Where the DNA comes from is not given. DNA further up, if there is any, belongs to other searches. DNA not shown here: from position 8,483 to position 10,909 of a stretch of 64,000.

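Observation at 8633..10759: NHL beta-propeller fused to a Yip1-type polytopic membrane domain, encoded in the middle of an ABC importer operon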

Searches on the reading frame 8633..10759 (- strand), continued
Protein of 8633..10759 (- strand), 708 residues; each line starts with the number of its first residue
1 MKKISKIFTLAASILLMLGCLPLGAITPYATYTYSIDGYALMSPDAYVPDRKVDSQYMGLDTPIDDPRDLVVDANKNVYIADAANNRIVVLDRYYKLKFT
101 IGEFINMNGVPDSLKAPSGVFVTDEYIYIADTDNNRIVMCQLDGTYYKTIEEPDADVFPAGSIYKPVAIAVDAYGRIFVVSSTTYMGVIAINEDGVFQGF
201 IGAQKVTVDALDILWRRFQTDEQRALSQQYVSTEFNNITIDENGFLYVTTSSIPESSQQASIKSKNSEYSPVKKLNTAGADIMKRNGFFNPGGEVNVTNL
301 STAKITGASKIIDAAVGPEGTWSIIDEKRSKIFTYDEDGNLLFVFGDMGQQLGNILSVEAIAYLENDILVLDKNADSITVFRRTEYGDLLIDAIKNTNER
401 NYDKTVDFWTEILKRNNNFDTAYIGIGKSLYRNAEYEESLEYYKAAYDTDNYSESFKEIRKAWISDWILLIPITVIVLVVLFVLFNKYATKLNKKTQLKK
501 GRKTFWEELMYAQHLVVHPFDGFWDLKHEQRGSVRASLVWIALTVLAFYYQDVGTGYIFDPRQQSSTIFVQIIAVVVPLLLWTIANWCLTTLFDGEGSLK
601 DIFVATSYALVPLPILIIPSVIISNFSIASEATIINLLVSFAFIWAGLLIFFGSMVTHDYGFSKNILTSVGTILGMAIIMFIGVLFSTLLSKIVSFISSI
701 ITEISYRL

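Call 14: search_solved_structures(query=window:8633-10759:-, max_evalue=1)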
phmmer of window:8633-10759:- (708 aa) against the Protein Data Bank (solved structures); distinct sequences matched with E-value up to 1: 74 (the best 60 are shown).
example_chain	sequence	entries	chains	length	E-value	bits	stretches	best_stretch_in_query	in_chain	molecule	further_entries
6d69_A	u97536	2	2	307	9.9e-14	53.8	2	64-150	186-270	NHL Repeat Region of D. melanogaster Thin | Thin, isoform D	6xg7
7zq2_A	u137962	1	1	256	5.9e-12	48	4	62-180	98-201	Pizza6-RSH-TSH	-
6qsd_A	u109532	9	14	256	4e-11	45.2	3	62-179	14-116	Pizza6S | Pizza6-S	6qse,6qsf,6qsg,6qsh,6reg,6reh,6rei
3wwa_A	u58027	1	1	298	4.5e-11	45.1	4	62-179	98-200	Pizza7H protein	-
6ren_A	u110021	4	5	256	4.7e-11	45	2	62-179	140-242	3fPizza6-SH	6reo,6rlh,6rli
6f0t_A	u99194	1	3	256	5.4e-11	44.8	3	62-140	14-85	Pizza6-SFW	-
6rej_A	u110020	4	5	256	1e-10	43.9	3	62-180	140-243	Pizza6-SH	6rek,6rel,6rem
7zqg_A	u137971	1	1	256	1.4e-10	43.4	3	62-181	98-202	Pizza6-KSH-TSH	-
9qhb_A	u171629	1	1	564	3.2e-10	42.3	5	399-456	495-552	Engineered tetratricopeptide repeat protein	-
7zpz_A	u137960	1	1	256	4.7e-10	41.7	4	62-179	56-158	Pizza6-TSR-TSH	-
7zpw_A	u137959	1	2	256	4.9e-10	41.6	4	62-179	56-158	Pizza6-TSK-TSH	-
3ww9_A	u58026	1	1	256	8.1e-10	40.9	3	62-140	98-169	pizza6 protein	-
7zph_A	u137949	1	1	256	8.4e-10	40.8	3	62-140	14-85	Pizza6-TNK-RSH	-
7zcj_A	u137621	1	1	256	9.1e-10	40.7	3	62-140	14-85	Pizza6-TNH-TSH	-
6f0s_A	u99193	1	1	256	1.1e-09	40.4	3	62-180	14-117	Pizza6-SYW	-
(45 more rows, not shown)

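Call 26: predict_structure(alignment_id=A1)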
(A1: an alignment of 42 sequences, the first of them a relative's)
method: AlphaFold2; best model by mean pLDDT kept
length: 708 residues; sequences in the alignment: 42
mean_pLDDT: 73.6   pTM: 0.56
mean pLDDT of the five models: 73.6, 72.9, 70.9, 70.7, 67.4
residues with pLDDT >= 90: 70; 70-90: 402; 50-70: 173; < 50: 63
segments of 3 or more residues with pLDDT < 50: 17-27, 204-209, 229-232, 284-287, 292-306, 349-354, 448-452, 556-564
pLDDT, mean of each block of 10 residues (from residue 1): 63 55 40 60 76 88 90 91 94 93 88 91 91 91 91 66 78 82 68 79 47 57 52 64 64 58 55 60 49 37 47 78 76 75 66 59 89 84 85 81 83 76 78 76 61 60 73 81 84 77 80 84 80 85 85 50 55 82 83 70 88 85 67 76 87 74 77 84 78 80 66
secondary structure, 60 per line:
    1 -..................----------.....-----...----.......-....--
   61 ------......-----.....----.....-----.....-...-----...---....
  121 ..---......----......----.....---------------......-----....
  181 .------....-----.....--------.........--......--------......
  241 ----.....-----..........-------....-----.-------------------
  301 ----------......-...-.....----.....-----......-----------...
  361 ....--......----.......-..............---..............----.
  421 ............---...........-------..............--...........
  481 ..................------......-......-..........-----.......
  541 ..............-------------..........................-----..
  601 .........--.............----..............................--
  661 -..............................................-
elements in order (helices of 4 or more, strands of 3 or more residues): H2-19 E30-34 E40-42 E47-53 H55-58 E67-72 E78-82 E87-91 E97-101 E103-105 E111-113 E117-122 E126-131 E136-141 E146-150 E166-171 E177-181 E188-191 E197-201 H210-218 H221-226 E235-240 E245-249 H255-264 E272-275 E311-316 E322-326 E331-335 E341-346 E358-364 E367-372 E377-383 H385-398 H402-415 H420-432 H436-446 H454-467 H470-498 H505-510 H512-517 H519-528 H534-554 H568-593 H599-609 H612-624 H629-658 H662-707

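Call 29: fold_search(model_id=the predicted structure, library=pdb)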
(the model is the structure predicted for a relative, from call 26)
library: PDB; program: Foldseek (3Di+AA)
matches with E <= 10: 1047; with E <= 0.001: 195
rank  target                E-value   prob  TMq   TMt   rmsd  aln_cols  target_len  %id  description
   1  6d69                  3.2e-14  1.00  0.33  0.76   5.3       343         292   18  Crystal Structure of the NHL Repeat Region of D. melanogaster Thin (released 2019-04-24)
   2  8j72_B                8.2e-14  1.00  0.31  0.75   5.8       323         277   18  Crystal structure of mammalian Trim71 in complex with lncRNA Trincr1 (released 2024-03-06)
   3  6xg7                  1.5e-13  1.00  0.32  0.74   7.3       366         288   17  1.3 A Resolution Structure of the of the NHL Repeat Region of D. melanogaster Thin (released 2020-12-16)
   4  8j72_A                2.0e-13  1.00  0.31  0.75   6.4       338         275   17  Crystal structure of mammalian Trim71 in complex with lncRNA Trincr1 (released 2024-03-06)
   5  9jur                  2.8e-13  1.00  0.31  0.75   6.7       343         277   18  Crystal Structure of NHL domain of human E3 ubiquitin-protein ligase TRIM71 (released 2025-04-30)
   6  6fpt_B                3.1e-13  1.00  0.31  0.55   8.6       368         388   17  Crystal structure of Danio rerio Lin41 filamin-NHL domains (released 2018-05-09)
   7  7qrx_A                4.5e-13  1.00  0.32  0.77   6.1       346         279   18  Crystal structure of NHL domain of TRIM71 (released 2022-05-04)
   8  4zlr_B                7.5e-13  1.00  0.33  0.77   4.6       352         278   16  Structure of the Brat-NHL domain bound to consensus RNA motif (released 2015-11-11)
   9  6fq3_A                1.4e-12  1.00  0.32  0.56   6.6       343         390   18  Crystal structure of Danio rerio Lin41 filamin-NHL domains in complex with lin-29A 5'UTR 13mer RNA (released 2018-05-09)
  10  1q7f_B                1.4e-12  1.00  0.33  0.76   4.4       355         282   15  Brain Tumor NHL domain (released 2003-10-21)
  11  7qrw                  3.2e-12  1.00  0.31  0.74   5.9       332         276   17  Crystal structure of NHL domain of TRIM3 (released 2022-05-04)
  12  4zlr_A                3.2e-12  1.00  0.32  0.75   4.7       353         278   16  Structure of the Brat-NHL domain bound to consensus RNA motif (released 2015-11-11)
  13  7b96_A                3.5e-12  1.00  0.31  0.74   6.6       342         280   16  NHL domain of human TRIM2 (released 2022-01-12)
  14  7qrv_D                4.3e-12  1.00  0.33  0.78   5.9       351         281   18  Crystal structure of NHL domain of TRIM2 (full C-terminal) (released 2022-05-04)
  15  5ex7_A                4.5e-12  1.00  0.32  0.76   5.6       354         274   16  Crystal structure of Brat NHL domain in complex with an 8-nt hunchback mRNA (released 2015-12-09)
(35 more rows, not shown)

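Call 34: search_protein_families(library=pfam, proteins=[L038:3245-5236:+, L038:9995-11476:+, L038:11455-12072:+, L038:16624-18102:+, L038:5258-8152:+], max_evalue=0.01)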
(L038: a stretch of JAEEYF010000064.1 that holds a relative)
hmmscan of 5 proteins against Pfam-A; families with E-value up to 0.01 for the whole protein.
L038:3245-5236:+ (663 aa): 2 families
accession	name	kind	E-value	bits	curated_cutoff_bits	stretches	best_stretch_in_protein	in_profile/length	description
PF04616.20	Glyco_hydro_43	-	9.5e-15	55.1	32.2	1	432-602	79-233/288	Glycosyl hydrolases family 43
PF00251.26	Glyco_hydro_32N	-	0.00051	20.1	22.1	1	305-381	104-180/307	Glycosyl hydrolases family 32 N-terminal domain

L038:9995-11476:+ (493 aa): 6 families
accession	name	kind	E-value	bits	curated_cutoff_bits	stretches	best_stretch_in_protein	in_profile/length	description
PF01436.27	NHL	-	1.2e-11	44.5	20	1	110-135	1-26/28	NHL repeat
PF08450.18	SGL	-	5.4e-07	29.9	26.3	1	74-152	145-225/246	SMP-30/Gluconolactonase/LRE-like region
PF17170.10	DUF5128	-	2.3e-05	24.2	22.9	1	300-374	49-122/321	6-bladed beta-propeller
PF13414.12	TPR_11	-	8.8e-05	22.6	26.8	1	384-422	4-42/42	TPR repeat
PF07719.23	TPR_2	-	0.00051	20.4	27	0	410-432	3-25/34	Tetratricopeptide repeat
PF00515.34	TPR_1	-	0.001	19.2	27.8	1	410-432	3-25/34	Tetratricopeptide repeat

L038:11455-12072:+ (205 aa): 1 family
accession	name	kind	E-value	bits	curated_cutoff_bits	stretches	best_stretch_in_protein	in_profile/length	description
PF04893.22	Yip1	-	7.1e-14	52.5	28.6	1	11-180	1-170/173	Yip1 domain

L038:16624-18102:+ (492 aa): 1 family
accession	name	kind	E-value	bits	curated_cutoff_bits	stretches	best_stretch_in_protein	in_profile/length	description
PF01547.30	SBP_bac_1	-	2.3e-14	54.5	26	1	89-379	9-293/307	Bacterial extracellular solute-binding protein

L038:5258-8152:+ (964 aa): 3 families
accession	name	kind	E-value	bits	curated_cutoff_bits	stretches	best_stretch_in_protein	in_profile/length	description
PF13416.11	SBP_bac_8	-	9.1e-24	85.1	27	1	614-869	28-256/279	Bacterial extracellular solute-binding protein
PF01547.30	SBP_bac_1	-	1.7e-21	78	26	1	601-862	23-306/307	Bacterial extracellular solute-binding protein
PF25275.1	Golvesin_C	-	4.5e-06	27.2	31.6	0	300-326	41-67/132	Golvesin C-terminal domain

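Call 42: search_protein_families(library=pfam, proteins=[L028:16411-17841:+, L028:18055-20208:+, L028:3197-4075:-, L040:3120-5066:+, L040:18083-19900:+, L040:20143-21636:+, L037:2742-4763:+, L042:244-2271:+, L042:14417-16648:+, L017:18321-21491:+], max_evalue=0.001)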
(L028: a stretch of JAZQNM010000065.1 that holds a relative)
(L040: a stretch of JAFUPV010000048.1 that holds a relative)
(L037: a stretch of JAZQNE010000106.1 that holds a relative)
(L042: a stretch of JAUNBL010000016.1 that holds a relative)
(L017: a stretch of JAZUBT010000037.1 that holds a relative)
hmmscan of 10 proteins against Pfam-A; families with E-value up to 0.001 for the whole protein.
L028:16411-17841:+ (476 aa): 0 families

L028:18055-20208:+ (717 aa): 3 families
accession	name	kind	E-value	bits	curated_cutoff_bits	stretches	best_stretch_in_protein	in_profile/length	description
PF01915.27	Glyco_hydro_3_C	-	1e-56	192.5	31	1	351-588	1-200/200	Glycosyl hydrolase family 3 C-terminal domain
PF00933.27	Glyco_hydro_3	-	5.2e-44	151.4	27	1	53-310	70-315/316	Glycosyl hydrolase family 3 N terminal domain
PF14310.12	Fn3-like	-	1.1e-18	67.6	25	1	622-689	1-71/71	Fibronectin type III-like domain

L028:3197-4075:- (292 aa): 3 families
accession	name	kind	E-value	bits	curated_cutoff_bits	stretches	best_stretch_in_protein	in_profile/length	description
PF12833.13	HTH_18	-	7.6e-22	77.8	33.6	1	207-282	3-78/80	Helix-turn-helix domain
PF00165.29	HTH_AraC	-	3e-18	65.9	26.6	2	246-281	6-40/42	Bacterial regulatory helix-turn-helix proteins, AraC family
PF02311.25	AraC_binding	-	6.4e-07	29.6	21.1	1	24-81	9-66/135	AraC-like ligand binding domain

L040:3120-5066:+ (648 aa): 1 family
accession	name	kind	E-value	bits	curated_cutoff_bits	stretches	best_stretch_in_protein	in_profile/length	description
PF04616.20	Glyco_hydro_43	-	3.6e-15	56.5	32.2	1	413-595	76-244/288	Glycosyl hydrolases family 43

L040:18083-19900:+ (605 aa): 4 families
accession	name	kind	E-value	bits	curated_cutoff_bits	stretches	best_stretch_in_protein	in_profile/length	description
PF01301.25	Glyco_hydro_35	-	2.3e-113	379.5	27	1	33-347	1-318/319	Glycosyl hydrolases family 35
PF21317.3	BetaGal_ABD_1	-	2.1e-24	86.1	27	1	394-504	3-112/113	Beta-galactosidase, first all-beta domain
PF21467.3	BetaGal_gal-bd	-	1.7e-22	79.8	27.3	1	523-581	1-62/62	Beta-galactosidase, galactose-binding domain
PF02449.21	Glyco_hydro_42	-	5.8e-10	39.5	21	1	55-196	9-151/376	Beta-galactosidase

L040:20143-21636:+ (497 aa): 0 families

L037:2742-4763:+ (673 aa): 1 family
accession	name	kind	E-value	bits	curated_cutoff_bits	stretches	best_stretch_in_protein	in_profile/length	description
PF04616.20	Glyco_hydro_43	-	3.7e-17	63.1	32.2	1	365-610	31-231/288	Glycosyl hydrolases family 43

L042:244-2271:+ (675 aa): 2 families
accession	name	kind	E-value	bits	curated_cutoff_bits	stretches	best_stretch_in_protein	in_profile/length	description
PF16403.11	Bact_surface_Ig-like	-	2.3e-06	28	27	0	532-583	23-69/71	Bacterial surface protein, Ig-like domain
PF18981.6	InlK_D3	-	0.00035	21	25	0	631-667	31-68/75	Internalin K domain (D3/D4)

L042:14417-16648:+ (743 aa): 0 families

L017:18321-21491:+ (1056 aa): 0 families

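Call 53: search_dna_similar(query=window:8633-10759:-, collection=plasmids, mode=protein, max_evalue=1e-8, max_rows=25)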
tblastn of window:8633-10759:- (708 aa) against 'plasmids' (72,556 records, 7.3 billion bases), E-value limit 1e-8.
Records with a match: 2; places in all: 2; records where one place covers at least 80% of the query: 2.
Best place of each record, by identity: <60% 2.
By first word of the organism name: Butyrivibrio 1; Paenibacillus 1.
By predicted mobility (MOB-suite, as given by PLSDB): non-mobilizable 2.
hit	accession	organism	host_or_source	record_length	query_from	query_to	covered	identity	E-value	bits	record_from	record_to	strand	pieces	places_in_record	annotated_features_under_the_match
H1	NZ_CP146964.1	Butyrivibrio fibrisolvens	Bovinae,Bovine rumen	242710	25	707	92%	33.8%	5e-94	372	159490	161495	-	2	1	NHL repeat-containing protein | YIP1 family protein | DUF5696 domain-containing protein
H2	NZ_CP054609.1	Paenibacillus cellulosilyticus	cell culture,soil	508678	1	707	100%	28.6%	7e-68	250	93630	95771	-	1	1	YIP1 family protein | DUF5696 domain-containing protein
